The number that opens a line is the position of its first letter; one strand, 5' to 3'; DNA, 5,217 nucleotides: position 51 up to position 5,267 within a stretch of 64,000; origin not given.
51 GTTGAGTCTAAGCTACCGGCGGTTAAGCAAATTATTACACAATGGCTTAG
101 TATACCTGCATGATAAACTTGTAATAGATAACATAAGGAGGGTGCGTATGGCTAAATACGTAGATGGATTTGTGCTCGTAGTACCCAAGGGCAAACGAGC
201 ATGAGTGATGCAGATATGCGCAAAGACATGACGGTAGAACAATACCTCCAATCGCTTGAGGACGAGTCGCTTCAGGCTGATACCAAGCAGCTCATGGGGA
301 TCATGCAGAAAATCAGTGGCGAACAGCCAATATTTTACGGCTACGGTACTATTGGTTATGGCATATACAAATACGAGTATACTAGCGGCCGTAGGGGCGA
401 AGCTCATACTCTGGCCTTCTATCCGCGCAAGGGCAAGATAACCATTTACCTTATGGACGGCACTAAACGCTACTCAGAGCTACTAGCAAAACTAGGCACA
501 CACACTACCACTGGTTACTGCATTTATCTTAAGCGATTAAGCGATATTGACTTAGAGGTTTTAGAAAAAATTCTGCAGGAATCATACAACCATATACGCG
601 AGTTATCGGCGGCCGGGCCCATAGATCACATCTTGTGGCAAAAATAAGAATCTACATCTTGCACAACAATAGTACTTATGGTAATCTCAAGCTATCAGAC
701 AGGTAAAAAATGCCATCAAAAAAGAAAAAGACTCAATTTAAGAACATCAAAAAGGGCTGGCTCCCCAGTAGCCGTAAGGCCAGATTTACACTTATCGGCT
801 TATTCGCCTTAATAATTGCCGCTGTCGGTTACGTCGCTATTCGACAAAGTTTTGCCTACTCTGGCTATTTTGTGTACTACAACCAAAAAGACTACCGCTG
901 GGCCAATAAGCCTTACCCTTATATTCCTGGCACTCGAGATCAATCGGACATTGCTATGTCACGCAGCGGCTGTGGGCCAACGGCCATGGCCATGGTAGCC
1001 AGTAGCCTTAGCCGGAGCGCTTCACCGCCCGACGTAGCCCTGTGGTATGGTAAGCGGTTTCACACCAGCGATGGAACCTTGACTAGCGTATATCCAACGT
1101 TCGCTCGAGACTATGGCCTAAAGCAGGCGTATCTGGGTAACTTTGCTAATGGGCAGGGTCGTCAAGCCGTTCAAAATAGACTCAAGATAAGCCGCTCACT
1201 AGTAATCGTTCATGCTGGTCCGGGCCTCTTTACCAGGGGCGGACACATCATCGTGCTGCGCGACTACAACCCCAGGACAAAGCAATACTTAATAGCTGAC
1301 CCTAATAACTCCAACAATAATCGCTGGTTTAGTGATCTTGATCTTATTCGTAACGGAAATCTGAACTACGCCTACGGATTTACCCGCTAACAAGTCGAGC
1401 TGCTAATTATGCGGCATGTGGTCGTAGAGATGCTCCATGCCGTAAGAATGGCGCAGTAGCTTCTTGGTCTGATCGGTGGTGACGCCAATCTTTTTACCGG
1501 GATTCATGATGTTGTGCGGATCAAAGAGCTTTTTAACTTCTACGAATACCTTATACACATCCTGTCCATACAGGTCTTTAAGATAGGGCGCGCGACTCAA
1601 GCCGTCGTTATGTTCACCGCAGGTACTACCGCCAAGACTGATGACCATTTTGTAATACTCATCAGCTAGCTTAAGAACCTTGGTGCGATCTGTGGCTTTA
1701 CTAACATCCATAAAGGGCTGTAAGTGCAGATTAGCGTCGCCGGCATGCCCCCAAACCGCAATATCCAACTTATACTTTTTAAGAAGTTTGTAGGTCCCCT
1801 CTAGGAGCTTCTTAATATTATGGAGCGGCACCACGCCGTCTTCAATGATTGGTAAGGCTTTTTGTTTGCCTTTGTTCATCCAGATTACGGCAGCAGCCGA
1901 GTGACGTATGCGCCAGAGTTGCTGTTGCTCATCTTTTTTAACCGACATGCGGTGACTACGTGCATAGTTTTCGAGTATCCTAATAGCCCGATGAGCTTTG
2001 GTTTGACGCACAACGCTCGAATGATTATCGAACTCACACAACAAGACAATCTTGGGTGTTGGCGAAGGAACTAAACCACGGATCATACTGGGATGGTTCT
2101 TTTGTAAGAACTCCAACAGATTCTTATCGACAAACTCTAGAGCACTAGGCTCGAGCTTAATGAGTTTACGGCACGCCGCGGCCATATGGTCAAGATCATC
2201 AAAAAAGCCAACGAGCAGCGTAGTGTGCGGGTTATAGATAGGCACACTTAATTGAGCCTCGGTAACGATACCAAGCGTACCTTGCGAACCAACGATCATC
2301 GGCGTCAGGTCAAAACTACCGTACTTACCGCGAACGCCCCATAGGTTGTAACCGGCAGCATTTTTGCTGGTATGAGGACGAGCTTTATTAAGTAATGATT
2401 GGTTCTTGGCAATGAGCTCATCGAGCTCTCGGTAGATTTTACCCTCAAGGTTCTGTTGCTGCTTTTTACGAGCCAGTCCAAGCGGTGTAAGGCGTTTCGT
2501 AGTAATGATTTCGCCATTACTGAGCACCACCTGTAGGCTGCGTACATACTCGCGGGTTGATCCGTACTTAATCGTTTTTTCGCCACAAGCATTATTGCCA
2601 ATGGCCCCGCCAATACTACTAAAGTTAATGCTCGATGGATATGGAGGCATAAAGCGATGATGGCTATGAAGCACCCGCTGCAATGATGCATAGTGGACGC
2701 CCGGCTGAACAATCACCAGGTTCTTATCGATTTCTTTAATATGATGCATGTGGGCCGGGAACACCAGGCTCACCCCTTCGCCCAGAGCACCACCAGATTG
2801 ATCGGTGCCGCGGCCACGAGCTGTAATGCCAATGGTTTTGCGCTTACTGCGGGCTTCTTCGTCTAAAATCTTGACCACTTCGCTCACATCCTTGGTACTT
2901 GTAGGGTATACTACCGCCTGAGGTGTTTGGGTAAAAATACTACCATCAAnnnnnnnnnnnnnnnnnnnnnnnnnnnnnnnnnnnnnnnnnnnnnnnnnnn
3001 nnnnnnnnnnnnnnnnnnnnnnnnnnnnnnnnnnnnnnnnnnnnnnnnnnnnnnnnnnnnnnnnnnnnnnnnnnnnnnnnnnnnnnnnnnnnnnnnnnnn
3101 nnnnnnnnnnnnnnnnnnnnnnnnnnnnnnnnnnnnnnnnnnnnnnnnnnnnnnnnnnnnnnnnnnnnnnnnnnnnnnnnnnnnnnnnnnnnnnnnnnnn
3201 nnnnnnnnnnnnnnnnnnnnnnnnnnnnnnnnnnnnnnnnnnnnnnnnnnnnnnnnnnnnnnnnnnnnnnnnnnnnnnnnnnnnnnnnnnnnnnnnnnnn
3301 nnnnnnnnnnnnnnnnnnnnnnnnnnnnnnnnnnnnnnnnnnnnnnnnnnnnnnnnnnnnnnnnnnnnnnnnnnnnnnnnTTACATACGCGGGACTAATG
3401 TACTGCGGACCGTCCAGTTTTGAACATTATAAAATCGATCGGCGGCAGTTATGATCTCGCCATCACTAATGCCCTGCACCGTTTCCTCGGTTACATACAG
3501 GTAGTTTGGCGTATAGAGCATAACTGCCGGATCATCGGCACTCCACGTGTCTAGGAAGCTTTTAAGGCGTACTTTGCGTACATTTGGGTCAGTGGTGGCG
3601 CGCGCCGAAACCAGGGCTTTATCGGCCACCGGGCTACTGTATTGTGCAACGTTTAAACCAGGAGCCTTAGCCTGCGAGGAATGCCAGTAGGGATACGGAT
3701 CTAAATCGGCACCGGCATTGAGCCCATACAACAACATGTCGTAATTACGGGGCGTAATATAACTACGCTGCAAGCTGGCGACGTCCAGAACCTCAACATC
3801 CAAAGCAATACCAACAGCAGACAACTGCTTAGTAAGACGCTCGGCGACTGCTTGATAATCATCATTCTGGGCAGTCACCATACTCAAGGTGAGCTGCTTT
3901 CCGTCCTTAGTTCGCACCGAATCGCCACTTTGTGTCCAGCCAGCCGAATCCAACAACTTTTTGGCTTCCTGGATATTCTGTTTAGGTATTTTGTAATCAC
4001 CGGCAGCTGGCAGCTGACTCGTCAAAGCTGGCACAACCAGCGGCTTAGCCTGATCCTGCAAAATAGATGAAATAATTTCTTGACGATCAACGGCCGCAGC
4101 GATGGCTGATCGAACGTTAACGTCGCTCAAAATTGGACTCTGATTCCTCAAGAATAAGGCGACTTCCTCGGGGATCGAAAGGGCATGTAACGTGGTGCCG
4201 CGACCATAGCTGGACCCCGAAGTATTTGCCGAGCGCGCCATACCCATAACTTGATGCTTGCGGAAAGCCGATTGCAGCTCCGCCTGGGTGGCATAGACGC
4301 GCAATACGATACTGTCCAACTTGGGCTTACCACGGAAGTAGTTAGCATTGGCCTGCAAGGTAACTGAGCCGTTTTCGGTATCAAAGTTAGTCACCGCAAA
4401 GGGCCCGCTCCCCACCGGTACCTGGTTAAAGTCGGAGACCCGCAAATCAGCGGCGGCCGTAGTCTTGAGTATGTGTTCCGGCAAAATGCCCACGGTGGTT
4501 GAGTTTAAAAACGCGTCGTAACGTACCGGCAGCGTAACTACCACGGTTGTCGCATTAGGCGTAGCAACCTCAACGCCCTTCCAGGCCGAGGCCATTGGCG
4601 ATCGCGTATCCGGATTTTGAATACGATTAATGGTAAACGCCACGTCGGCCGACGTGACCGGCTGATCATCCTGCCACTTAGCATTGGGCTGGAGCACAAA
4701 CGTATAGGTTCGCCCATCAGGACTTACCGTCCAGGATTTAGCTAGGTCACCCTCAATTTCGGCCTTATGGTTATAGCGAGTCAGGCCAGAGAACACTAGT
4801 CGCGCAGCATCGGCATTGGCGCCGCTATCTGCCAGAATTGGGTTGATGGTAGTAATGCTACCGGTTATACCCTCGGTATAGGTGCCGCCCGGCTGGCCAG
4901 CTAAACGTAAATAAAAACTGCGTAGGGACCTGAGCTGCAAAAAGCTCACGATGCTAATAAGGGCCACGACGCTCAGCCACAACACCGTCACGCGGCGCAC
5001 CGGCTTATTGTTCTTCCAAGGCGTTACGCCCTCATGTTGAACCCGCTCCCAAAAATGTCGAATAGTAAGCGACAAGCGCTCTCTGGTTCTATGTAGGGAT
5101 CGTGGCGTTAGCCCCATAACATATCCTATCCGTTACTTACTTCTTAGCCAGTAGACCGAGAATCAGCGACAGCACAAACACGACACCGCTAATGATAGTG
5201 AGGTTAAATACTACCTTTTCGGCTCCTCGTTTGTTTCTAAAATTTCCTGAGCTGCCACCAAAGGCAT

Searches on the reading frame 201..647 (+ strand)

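Call 12: search_protein_families(library=pfam, proteins=[window:201-647:+])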
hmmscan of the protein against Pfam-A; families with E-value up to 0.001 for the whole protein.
window:201-647:+ (148 aa): 1 family
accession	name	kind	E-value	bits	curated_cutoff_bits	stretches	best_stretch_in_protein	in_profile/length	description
PF08818.16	DUF1801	-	2.2e-08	34.8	27.2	1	49-128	21-84/85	Domain of unknown function (DU1801)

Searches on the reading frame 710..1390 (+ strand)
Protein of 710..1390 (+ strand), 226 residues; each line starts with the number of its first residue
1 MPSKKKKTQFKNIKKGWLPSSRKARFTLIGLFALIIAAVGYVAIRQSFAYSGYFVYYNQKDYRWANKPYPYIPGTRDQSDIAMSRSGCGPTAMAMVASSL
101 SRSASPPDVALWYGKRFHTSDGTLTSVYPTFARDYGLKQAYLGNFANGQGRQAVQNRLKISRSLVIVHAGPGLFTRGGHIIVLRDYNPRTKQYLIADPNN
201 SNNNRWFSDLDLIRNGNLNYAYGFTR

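Call 12: search_protein_families(library=pfam, proteins=[window:710-1390:+])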
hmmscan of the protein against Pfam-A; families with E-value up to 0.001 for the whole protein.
window:710-1390:+ (226 aa): 1 family
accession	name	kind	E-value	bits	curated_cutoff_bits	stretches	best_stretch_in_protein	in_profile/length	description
PF13529.12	Peptidase_C39_2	-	4.2e-11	44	24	1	56-199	5-143/143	Peptidase_C39 like family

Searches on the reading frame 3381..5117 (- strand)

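Call 12: search_protein_families(library=pfam, proteins=[window:3381-5117:-])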
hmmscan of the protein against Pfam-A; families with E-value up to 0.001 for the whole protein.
window:3381-5117:- (578 aa): 1 family
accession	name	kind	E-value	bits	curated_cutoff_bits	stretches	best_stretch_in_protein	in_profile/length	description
PF00496.27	SBP_bac_5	-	1.1e-73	248.9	32.4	1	120-480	1-359/368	Bacterial extracellular solute-binding proteins, family 5 Middle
